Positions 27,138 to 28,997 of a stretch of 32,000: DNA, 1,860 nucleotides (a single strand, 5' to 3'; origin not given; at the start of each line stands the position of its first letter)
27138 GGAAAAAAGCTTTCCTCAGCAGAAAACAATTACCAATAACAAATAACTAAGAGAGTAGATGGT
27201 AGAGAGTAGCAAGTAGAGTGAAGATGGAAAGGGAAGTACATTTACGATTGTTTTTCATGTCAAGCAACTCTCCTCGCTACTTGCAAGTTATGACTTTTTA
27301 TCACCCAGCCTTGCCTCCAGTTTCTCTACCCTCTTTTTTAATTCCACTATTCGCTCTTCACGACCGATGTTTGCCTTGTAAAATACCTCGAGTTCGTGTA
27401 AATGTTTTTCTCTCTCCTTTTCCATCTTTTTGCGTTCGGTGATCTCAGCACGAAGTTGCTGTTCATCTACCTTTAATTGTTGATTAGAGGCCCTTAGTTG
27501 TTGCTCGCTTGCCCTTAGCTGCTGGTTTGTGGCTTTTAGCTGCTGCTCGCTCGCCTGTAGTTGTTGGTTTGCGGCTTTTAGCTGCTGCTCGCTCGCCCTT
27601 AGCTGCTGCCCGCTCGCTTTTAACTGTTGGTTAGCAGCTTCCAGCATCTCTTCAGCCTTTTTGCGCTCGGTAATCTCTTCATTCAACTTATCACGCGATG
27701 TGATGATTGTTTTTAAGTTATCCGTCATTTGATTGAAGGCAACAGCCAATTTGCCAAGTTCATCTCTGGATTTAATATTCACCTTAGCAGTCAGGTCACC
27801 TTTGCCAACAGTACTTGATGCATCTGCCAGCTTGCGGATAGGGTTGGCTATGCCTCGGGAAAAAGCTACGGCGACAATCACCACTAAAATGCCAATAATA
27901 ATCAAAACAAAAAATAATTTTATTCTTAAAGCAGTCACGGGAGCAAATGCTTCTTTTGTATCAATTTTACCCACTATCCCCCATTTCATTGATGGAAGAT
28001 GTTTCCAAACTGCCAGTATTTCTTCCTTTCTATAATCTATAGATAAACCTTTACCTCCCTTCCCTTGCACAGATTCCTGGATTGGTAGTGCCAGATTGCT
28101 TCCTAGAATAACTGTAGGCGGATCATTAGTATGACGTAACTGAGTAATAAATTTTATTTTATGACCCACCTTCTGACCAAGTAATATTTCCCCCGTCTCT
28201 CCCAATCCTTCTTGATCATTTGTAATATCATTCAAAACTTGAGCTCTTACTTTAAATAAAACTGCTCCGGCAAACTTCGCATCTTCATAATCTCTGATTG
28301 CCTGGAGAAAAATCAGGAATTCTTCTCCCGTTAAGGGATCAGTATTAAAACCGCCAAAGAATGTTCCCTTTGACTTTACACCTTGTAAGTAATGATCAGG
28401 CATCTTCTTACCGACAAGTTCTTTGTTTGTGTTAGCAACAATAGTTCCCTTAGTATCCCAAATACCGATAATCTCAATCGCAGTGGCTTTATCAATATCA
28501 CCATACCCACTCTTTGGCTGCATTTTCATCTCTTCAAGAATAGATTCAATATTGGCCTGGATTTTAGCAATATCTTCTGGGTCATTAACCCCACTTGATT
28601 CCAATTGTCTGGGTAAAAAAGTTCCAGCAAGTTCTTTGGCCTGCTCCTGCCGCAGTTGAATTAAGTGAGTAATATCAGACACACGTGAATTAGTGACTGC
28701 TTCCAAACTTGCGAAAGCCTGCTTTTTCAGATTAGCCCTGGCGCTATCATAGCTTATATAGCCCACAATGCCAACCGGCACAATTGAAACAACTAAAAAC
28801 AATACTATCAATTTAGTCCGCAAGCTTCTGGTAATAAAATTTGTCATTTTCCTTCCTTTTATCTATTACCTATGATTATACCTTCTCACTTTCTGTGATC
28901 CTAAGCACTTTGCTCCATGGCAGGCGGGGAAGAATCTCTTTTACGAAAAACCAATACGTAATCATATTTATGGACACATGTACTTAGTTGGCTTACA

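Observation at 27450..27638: Nine back-to-back heptads, each a perfect chemoreceptor Glx-Glx modification-site consensus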

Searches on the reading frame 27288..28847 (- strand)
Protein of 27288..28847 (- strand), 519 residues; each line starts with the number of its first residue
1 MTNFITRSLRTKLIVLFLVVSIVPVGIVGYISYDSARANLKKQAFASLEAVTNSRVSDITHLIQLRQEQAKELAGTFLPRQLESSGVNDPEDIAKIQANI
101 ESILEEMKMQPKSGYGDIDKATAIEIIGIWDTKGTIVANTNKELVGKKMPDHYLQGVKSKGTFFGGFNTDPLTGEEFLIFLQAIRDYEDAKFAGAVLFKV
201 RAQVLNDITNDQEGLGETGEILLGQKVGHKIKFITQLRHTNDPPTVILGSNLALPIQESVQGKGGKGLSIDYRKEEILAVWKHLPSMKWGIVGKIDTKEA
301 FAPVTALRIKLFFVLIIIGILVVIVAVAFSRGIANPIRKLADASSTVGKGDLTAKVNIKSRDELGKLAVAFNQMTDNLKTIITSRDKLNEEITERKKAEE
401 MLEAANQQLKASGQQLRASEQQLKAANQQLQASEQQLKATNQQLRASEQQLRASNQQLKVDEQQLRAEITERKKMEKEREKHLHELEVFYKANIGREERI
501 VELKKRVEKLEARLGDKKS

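Call 5: search_protein_families(library=pfam, proteins=[window:27288-28847:-], max_evalue=0.01)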
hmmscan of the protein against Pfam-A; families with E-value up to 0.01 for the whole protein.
window:27288-28847:- (519 aa): 3 families
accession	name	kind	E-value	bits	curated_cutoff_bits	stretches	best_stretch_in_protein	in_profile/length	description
PF00672.30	HAMP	-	6.4e-16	58.9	25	1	329-379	2-52/53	HAMP domain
PF02743.24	dCache_1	-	5.7e-05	23.2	45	1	40-293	3-239/240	Cache domain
PF23846.1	Cache_WalK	-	0.00074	20.4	27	0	123-197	13-89/92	WalK sensor protein kinase Chache domain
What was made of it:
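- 27969..28730 (-): Periplasmic dCache-like sensor domain (aa 40-293). Pfam dCache_1, E 5.7e-5, below the gathering score (call 5).
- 27711..27863 (-): HAMP domain (aa 329-379). Pfam PF00672, E 6.4e-16 (call 5).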

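Call 6: find_homologous_proteins(query=window:27288-28847:-, max_evalue=0.00001)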
Query window:27288-28847:- (519 aa): 622 proteins with E <= 0.00001 among 8000 candidates; the best 120 are listed.
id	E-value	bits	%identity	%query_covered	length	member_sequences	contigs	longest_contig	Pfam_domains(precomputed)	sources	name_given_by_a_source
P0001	0.0e+0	1107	100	100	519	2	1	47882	PF00672.31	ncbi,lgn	ncbi:MAG: HAMP domain-containing protein [Candidatus Scalinduaceae bacterium]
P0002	8.4e-210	716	72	90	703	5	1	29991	PF00672.31,PF02743.25,PF02518.32,PF00512.32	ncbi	ncbi:MAG: ATP-binding protein [Candidatus Scalindua sp.]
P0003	4.3e-139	483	64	65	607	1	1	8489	PF00015.27,PF02743.25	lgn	-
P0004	3.6e-102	361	47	72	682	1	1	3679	PF00015.27,PF00672.31,PF02743.25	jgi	-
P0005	1.2e-96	343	39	84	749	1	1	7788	PF00015.27,PF00672.31,PF06103.17,PF18947.6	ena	-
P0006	1.6e-91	326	51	61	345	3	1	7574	PF00672.31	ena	-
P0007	4.5e-91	324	42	81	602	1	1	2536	PF00672.31,PF02743.25,PF02518.32,PF00512.32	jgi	jgi:signal transduction histidine kinase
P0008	2.5e-88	315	47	64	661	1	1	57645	PF00015.27,PF02743.25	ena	-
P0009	3.4e-83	299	41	78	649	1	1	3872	PF00672.31,PF02518.32,PF00512.32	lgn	-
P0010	3.5e-81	292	40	78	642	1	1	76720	PF00672.31,PF02518.32,PF00512.32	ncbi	ncbi:MAG: ATP-binding protein [Candidatus Omnitrophota bacterium]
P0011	1.6e-80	290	37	80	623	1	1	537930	PF00672.31,PF02743.25,PF02518.32,PF00512.32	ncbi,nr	ncbi:MAG: sensor histidine kinase [Candidatus Aceula meridiana]|nr:sensor histidine kinase [Candidat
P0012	2.7e-80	289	37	83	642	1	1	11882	PF00672.31,PF02743.25,PF02518.32,PF00512.32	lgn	-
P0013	5.6e-79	285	37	81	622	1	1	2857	PF00672.31,PF02743.25,PF02518.32,PF00512.32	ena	-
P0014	2.8e-78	282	37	81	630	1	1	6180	PF00672.31,PF02743.25,PF02518.32,PF00512.32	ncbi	-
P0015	1.0e-75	274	37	81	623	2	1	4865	PF00672.31,PF02743.25,PF02518.32,PF00512.32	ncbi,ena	-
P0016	1.2e-75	274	34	98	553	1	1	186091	PF00672.31,PF02743.25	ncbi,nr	ncbi:MAG: HAMP domain-containing protein [Candidatus Omnitrophica bacterium]|nr:HAMP domain-containi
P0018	3.4e-73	266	35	92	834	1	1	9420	PF00672.31,PF13426.14,PF02743.25,PF28175.1,PF08448.17,PF02518.32,PF00512.32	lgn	-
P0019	3.8e-66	242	35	75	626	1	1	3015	PF00672.31,PF02743.25,PF02518.32,PF00512.32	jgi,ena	-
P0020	3.8e-57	213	32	98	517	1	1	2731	PF00672.31,PF02743.25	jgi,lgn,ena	-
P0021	1.9e-53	200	34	86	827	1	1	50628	PF00672.31,PF08447.19,PF13426.14,PF13188.14,PF12860.14,PF02743.25,PF24820.2,PF08448.17,PF00989.32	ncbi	ncbi:MAG: PAS domain S-box protein [Candidatus Omnitrophota bacterium]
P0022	8.1e-52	195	31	87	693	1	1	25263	PF00672.31,PF08447.19,PF13426.14,PF13188.14,PF02743.25,PF08448.17,PF00989.32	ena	-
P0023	5.6e-51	192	29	91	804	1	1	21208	PF00672.31,PF02743.25,PF02518.32,PF19220.7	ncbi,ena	-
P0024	9.3e-50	188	55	40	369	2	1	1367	PF00672.31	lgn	-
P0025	3.1e-49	187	46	37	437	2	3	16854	PF00672.31,PF02743.25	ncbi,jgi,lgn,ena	-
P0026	9.6e-49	185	35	69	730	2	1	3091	PF00672.31,PF02743.25,PF07730.20,PF02518.32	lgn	-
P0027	2.9e-48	183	31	90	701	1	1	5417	PF00672.31,PF02743.25,PF02518.32,PF00512.32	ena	-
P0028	8.1e-48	182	38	55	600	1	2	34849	PF00672.31,PF02743.25,PF02518.32,PF00512.32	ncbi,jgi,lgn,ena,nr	ncbi:MAG: hypothetical protein A3J83_08595 [Elusimicrobia bacterium RIFOXYA2_FULL_40_6]|nr:MAG: hypo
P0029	1.2e-47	181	32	78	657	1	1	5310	PF00672.31,PF02743.25,PF02518.32,PF00512.32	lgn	-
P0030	2.0e-46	177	44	44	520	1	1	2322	PF00672.31,PF02743.25,PF28422.1,PF19220.7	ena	-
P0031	3.0e-46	177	46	40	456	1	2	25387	PF00672.31,PF02518.32,PF00512.32,PF14501.13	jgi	-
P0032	4.2e-46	176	31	86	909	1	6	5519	PF00672.31,PF13426.14,PF13188.14,PF02743.25,PF08448.17,PF02518.32,PF00512.32,PF00989.32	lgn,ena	-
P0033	4.4e-46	176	68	13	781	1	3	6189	PF02518.32,PF00512.32,PF00261.26,PF27881.1,PF24161.2,PF00072.31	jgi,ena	-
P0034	1.1e-45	175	32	95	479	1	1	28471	PF00672.31,PF02743.25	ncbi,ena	-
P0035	1.4e-45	174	51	38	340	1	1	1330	PF00672.31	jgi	jgi:methyl-accepting chemotaxis protein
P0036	1.5e-44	171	29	78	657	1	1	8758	PF00672.31,PF02743.25,PF02518.32,PF00512.32,PF14501.13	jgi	-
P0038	9.9e-44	168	43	24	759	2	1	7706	PF00672.31,PF07730.20,PF12729.14,PF02518.32,PF23177.2,PF28159.1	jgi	-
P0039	1.3e-43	168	30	82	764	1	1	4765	PF00672.31,PF08447.19,PF02743.25,PF02518.32,PF00512.32,PF00989.32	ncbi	-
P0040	2.1e-42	164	56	35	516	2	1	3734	PF00672.31,PF02743.25,PF21623.4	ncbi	ncbi:MAG: HAMP domain-containing protein, partial [Thermodesulfobacteriota bacterium]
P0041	4.2e-42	163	31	97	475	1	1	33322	PF00672.31,PF02743.25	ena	-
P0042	4.5e-42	163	40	44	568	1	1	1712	PF00672.31,PF02743.25,PF08448.17,PF07536.21,PF07568.19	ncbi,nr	ncbi:MAG: HAMP domain-containing protein, partial [Thermodesulfovibrionia bacterium]|nr:HAMP domain-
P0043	1.6e-41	161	46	26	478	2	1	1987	PF00672.31,PF13426.14,PF08448.17,PF00989.32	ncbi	-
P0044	2.1e-41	161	51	40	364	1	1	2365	PF00672.31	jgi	-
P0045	3.6e-41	160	30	97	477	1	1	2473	PF00672.31,PF02743.25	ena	-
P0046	7.6e-41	159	35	79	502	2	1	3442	PF00672.31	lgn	-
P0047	9.5e-41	159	29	100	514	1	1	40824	PF00672.31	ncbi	ncbi:MAG: HAMP domain-containing protein [Candidatus Omnitrophota bacterium]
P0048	1.8e-40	158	29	98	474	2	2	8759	PF00672.31,PF02743.25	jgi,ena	-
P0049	2.5e-40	157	44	41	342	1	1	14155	PF00672.31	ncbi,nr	ncbi:MAG: HAMP domain-containing protein [Candidatus Omnitrophica bacterium]|nr:HAMP domain-containi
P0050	3.3e-40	157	30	97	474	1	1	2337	PF00672.31,PF02743.25,PF28159.1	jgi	-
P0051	3.4e-40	157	44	40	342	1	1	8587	PF00672.31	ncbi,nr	ncbi:MAG: HAMP domain-containing protein [Candidatus Omnitrophica bacterium]|nr:HAMP domain-containi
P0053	8.0e-40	156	30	97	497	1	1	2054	PF00672.31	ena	-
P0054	1.0e-39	155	30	79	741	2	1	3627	PF00672.31,PF08447.19,PF13426.14,PF13188.14,PF02743.25,PF10114.16,PF08448.17,PF00989.32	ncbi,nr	ncbi:MAG: PocR ligand-binding domain-containing protein, partial [Bacteroidetes bacterium]|nr:PocR l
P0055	1.4e-39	155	37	61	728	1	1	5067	PF00672.31,PF02743.25,PF02518.32,PF00512.32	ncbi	ncbi:MAG: ATP-binding protein, partial [Candidatus Micrarchaeota archaeon]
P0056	2.5e-39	154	44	37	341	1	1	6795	PF00672.31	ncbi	ncbi:MAG: HAMP domain-containing protein [Candidatus Aenigmatarchaeota archaeon]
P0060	1.1e-37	149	29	78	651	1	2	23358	PF00672.31,PF02743.25,PF02518.32,PF00512.32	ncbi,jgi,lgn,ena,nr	ncbi:MAG: hypothetical protein DRP74_03295 [Candidatus Omnitrophota bacterium]|nr:MAG: hypothetical 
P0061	2.8e-37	147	32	82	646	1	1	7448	PF00672.31,PF02743.25,PF02518.32,PF00512.32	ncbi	-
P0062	5.6e-37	146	35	38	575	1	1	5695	PF00672.31,PF13426.14,PF13188.14,PF02743.25,PF08448.17,PF02518.32,PF00512.32,PF00989.32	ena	-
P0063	1.4e-36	145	43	35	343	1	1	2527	PF00672.31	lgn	-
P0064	1.6e-36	145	33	78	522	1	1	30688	PF00672.31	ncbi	-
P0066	5.8e-36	143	40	43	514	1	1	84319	PF00672.31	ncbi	ncbi:HAMP domain-containing protein [Verrucomicrobiota bacterium]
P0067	6.2e-36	143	59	28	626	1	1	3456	PF08447.19,PF13426.14,PF13188.14,PF08448.17,PF00989.32,PF21623.4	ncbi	-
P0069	6.9e-36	143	44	36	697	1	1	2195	PF00672.31,PF13426.14,PF02743.25,PF08448.17,PF02518.32,PF00512.32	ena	-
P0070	7.4e-36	142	28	76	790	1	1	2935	PF00672.31,PF13426.14,PF02743.25,PF08448.17,PF02518.32,PF00512.32,PF00989.32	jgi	jgi:two-component system, sensor histidine kinase and response regulator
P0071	9.0e-36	142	30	99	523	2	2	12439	PF00672.31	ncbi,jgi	-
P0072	1.0e-35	142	44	36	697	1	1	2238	PF00672.31,PF13426.14,PF08448.17,PF02518.32,PF00512.32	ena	-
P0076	7.7e-35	139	35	41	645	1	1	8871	PF00672.31,PF02743.25,PF07228.18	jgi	jgi:serine phosphatase RsbU (regulator of sigma subunit)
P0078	9.4e-35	139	67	24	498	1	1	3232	PF21623.4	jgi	jgi:hypothetical protein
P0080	5.1e-34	136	28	87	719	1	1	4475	PF00672.31,PF02743.25,PF02518.32,PF00512.32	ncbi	-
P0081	5.4e-34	136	46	42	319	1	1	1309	PF00672.31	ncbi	-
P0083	4.0e-33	133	27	77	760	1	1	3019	PF00672.31,PF08447.19,PF13426.14,PF13188.14,PF02743.25,PF08448.17,PF02518.32,PF00989.32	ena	-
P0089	1.6e-32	131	35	55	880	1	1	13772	PF00672.31,PF02518.32,PF00512.32,PF00072.31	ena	-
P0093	5.7e-32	130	41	25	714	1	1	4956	PF00672.31,PF02518.32,PF00512.32,PF27881.1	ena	-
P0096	7.6e-32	129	30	83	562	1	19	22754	PF00672.31,PF02743.25,PF00990.27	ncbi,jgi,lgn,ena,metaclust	metaclust:status=active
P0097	7.6e-32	129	49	32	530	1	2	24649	PF00672.31,PF28175.1,PF27881.1,PF28019.1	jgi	-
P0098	8.4e-32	129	31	77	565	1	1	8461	PF00672.31,PF02743.25,PF00990.27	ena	-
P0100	1.9e-31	128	72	15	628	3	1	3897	PF00672.31,PF13426.14,PF08448.17,PF00989.32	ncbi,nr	ncbi:MAG: PAS domain S-box protein, partial [Bacteroidetes bacterium]|nr:PAS domain S-box protein [B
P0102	5.6e-31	126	48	36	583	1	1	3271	PF00672.31,PF28175.1,PF02518.32,PF00512.32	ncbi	-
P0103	9.3e-31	126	54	26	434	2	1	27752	PF00672.31,PF02518.32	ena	-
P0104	1.0e-30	125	37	51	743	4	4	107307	PF00672.31,PF08447.19,PF13426.14,PF02743.25,PF13581.13,PF08448.17,PF02518.32,PF00989.32,PF07568.19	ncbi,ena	-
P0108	3.1e-30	124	41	28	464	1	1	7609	PF00672.31,PF13426.14,PF08448.17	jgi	-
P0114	1.1e-29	122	50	30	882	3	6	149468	PF00672.31,PF08447.19,PF13426.14,PF13188.14,PF14827.13,PF07730.20,PF08448.17,PF02518.32,PF00989.32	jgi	-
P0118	2.2e-29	121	27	78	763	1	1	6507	PF00672.31,PF13426.14,PF02743.25,PF08448.17,PF02518.32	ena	-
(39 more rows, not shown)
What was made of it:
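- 27288..28847 (-): Gene for the dCache-TM-HAMP-array-tail sensor (519 aa). It has no kinase and no MCP domain. It is 100% identical to P0001, from a Candidatus Scalinduaceae MAG (call 6).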

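Call 11: search_protein_families(library=pfam, proteins=[P0067, P0078, P0033, P0097, P0038, P0016, P0002, P0003], max_evalue=0.01)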
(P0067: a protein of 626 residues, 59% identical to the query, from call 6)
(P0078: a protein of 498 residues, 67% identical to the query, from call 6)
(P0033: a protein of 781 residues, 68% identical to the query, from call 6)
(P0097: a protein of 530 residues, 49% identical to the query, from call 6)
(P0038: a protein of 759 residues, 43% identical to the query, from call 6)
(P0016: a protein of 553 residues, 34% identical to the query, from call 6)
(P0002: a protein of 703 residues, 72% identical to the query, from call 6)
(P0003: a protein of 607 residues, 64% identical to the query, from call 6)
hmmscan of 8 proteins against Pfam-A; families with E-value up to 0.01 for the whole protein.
P0067 (626 aa): 8 families
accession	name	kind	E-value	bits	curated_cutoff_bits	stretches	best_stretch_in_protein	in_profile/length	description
PF21623.3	HK_sensor_dom_bact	-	7.1e-29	101.1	27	1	67-288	23-242/253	Bacterial histidine kinase, sensor domain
PF13426.13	PAS_9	-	1.2e-18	67.8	27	1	386-489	1-103/103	PAS domain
PF00989.32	PAS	-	7.9e-15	55.3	22.6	1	378-487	3-113/113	PAS fold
PF08447.18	PAS_3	-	1.7e-10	41.5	25.6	1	399-483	2-88/89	PAS fold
PF08448.16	PAS_4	-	1.1e-09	38.9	23.1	1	383-491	2-109/110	PAS fold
PF13188.13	PAS_8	-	3.9e-08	33.3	21.8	1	377-418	2-43/65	PAS domain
PF00148.24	Oxidored_nitro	-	0.00068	19.1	28.6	1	60-209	238-388/399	Nitrogenase component 1 type Oxidoreductase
PF02743.24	dCache_1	-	0.0043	17.1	45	1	44-325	4-239/240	Cache domain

P0078 (498 aa): 2 families
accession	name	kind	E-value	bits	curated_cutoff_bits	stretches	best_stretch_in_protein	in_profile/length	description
PF21623.3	HK_sensor_dom_bact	-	6.3e-29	101.3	27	1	71-292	24-242/253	Bacterial histidine kinase, sensor domain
PF05300.16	MIC19_MIC25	-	0.0093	16.9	33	1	374-486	36-151/168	MICOS complex subunit MIC19/MIC25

P0033 (781 aa): 8 families
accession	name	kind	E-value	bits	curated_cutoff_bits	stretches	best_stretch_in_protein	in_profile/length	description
PF02518.31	HATPase_c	-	2.6e-31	108.8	26.4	1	512-621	2-110/111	Histidine kinase-, DNA gyrase B-, and HSP90-like ATPase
PF00072.30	Response_reg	-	4e-24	85.3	30.2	1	664-774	1-110/111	Response regulator receiver domain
PF00512.31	HisKA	-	7.1e-20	71.3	26.9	1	396-464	1-66/66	His Kinase A (phospho-acceptor) domain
PF00261.25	Tropomyosin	-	6.1e-06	26.3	38.6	1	41-267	8-241/242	Tropomyosin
PF24627.1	PUMA_CC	-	0.00084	19.7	30.1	0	33-102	2-71/74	PUMA coiled-coil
PF13581.12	HATPase_c_2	-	0.0015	19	27.4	1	516-616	36-125/127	Histidine kinase-like ATPase domain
PF13589.12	HATPase_c_3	-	0.0036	17.8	25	0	517-587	4-76/137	Histidine kinase-, DNA gyrase B-, and HSP90-like ATPase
PF09486.15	HrpB7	-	0.0083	17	29.7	1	12-151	2-142/157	Bacterial type III secretion protein (HrpB7)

P0097 (530 aa): 2 families
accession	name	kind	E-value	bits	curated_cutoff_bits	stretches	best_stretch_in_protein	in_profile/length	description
PF00672.30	HAMP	-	1.3e-11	45.1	25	1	203-249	2-48/53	HAMP domain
PF09762.14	CCDC93_CC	-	0.00033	20.2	30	1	228-353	93-223/429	CCDC93 coiled-coil domain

P0038 (759 aa): 8 families
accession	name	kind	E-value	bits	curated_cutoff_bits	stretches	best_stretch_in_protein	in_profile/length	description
PF12729.13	4HB_MCP_1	-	2.7e-19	69.8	27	1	8-182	3-179/181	Four helix bundle sensory module for signal transduction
PF00672.30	HAMP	-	2.4e-14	53.8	25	1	209-259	2-52/53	HAMP domain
PF02518.31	HATPase_c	-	8.8e-13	49.1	26.4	1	663-756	5-110/111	Histidine kinase-, DNA gyrase B-, and HSP90-like ATPase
PF07730.19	HisKA_3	-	2.5e-05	25.2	24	1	555-616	1-64/68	Histidine kinase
PF15565.11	Imm30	-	8.1e-05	23.1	27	1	289-359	23-95/98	Immunity protein 30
PF21007.2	FBF1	-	0.00061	18.9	45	0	407-550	308-450/524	Fas-binding factor 1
PF06005.17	ZapB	-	0.0018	19.1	31.5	0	497-536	21-60/71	Cell division protein ZapB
PF13581.12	HATPase_c_2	-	0.0026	18.2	27.4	0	667-727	35-106/127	Histidine kinase-like ATPase domain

P0016 (553 aa): 2 families
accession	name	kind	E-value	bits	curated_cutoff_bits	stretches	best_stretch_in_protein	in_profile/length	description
PF00672.30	HAMP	-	4.9e-15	56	25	1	325-375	2-52/53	HAMP domain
PF02743.24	dCache_1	-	5e-07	29.9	45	1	37-289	6-239/240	Cache domain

P0002 (703 aa): 4 families
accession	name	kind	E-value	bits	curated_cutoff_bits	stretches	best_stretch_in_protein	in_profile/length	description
PF02518.31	HATPase_c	-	1.1e-22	81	26.4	1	583-700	2-110/111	Histidine kinase-, DNA gyrase B-, and HSP90-like ATPase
PF00672.30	HAMP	-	6.2e-16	58.9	25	1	329-380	2-53/53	HAMP domain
PF00512.31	HisKA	-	2.4e-13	50.3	26.9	1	478-541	2-63/66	His Kinase A (phospho-acceptor) domain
PF02743.24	dCache_1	-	4.9e-06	26.7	45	1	47-293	10-239/240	Cache domain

P0003 (607 aa): 3 families
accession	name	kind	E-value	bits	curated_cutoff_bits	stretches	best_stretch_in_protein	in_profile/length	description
PF00015.26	MCPsignal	-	2.8e-39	135.1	34.6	1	398-575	5-168/172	Methyl-accepting chemotaxis protein (MCP) signalling domain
PF02743.24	dCache_1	-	1e-10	42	45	1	39-293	2-239/240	Cache domain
PF07889.17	DUF1664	-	0.0063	17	34.6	0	529-604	46-121/124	Protein of unknown function (DUF1664)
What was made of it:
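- Sensors of the same Cache family exist fused to MCP signalling domains (P0003, calls 6, 11).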

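Call 19: find_encoding_contigs(protein=P0001, flank=10000, max_places=3)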
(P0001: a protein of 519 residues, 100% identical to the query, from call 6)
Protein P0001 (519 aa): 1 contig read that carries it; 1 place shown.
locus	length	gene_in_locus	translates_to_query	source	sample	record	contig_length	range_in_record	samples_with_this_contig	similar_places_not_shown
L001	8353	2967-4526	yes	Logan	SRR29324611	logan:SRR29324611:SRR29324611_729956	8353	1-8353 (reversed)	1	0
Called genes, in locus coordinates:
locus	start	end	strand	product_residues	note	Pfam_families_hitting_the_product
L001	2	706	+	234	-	?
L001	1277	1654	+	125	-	PF00072:Response_reg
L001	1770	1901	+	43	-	-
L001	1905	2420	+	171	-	PF03975:CheD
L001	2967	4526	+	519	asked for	PF00672:HAMP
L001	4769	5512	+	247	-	-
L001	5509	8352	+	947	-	PF00989:PAS, PF13426:PAS_9, PF00989:PAS, PF08448:PAS_4, PF13426:PAS_9, PF08447:PAS_3, PF00989:PAS, PF08448:PAS_4, +13 more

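Call 26: find_encoding_contigs(protein=P0047, flank=10000, max_places=2)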
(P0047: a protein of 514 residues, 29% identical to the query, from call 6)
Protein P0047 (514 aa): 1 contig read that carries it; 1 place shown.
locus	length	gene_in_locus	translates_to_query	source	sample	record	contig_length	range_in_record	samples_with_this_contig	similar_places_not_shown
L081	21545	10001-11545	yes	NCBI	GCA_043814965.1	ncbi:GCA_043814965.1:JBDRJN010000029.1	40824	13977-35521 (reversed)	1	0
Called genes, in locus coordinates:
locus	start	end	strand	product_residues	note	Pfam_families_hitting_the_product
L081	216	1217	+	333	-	PF00356:LacI, PF00532:Peripla_BP_1, PF13407:Peripla_BP_4, PF13377:Peripla_BP_3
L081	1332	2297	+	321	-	PF04055:Radical_SAM, PF06968:BATS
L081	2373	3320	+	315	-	PF00208:ELFV_dehydrog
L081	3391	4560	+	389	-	PF00155:Aminotran_1_2, PF00266:Aminotran_5 (weak), PF01053:Cys_Met_Meta_PP (weak)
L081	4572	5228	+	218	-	PF01656:CbiA, PF13500:AAA_26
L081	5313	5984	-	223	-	PF01797:Y1_Tnp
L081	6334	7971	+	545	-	PF00989:PAS, PF08448:PAS_4, PF13426:PAS_9, PF00989:PAS, PF13188:PAS_8 (weak), PF08448:PAS_4, PF13426:PAS_9, PF08448:PAS_4, +1 more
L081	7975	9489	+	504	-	PF05228:CHASE4, PF00989:PAS, PF08448:PAS_4, PF13426:PAS_9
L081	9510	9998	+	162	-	PF03975:CheD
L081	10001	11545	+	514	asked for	PF00672:HAMP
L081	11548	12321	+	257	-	-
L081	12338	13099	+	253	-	PF00497:SBP_bac_3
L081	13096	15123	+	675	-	PF00672:HAMP (weak), PF08448:PAS_4, PF00512:HisKA, PF02518:HATPase_c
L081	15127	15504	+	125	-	PF00072:Response_reg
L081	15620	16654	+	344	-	-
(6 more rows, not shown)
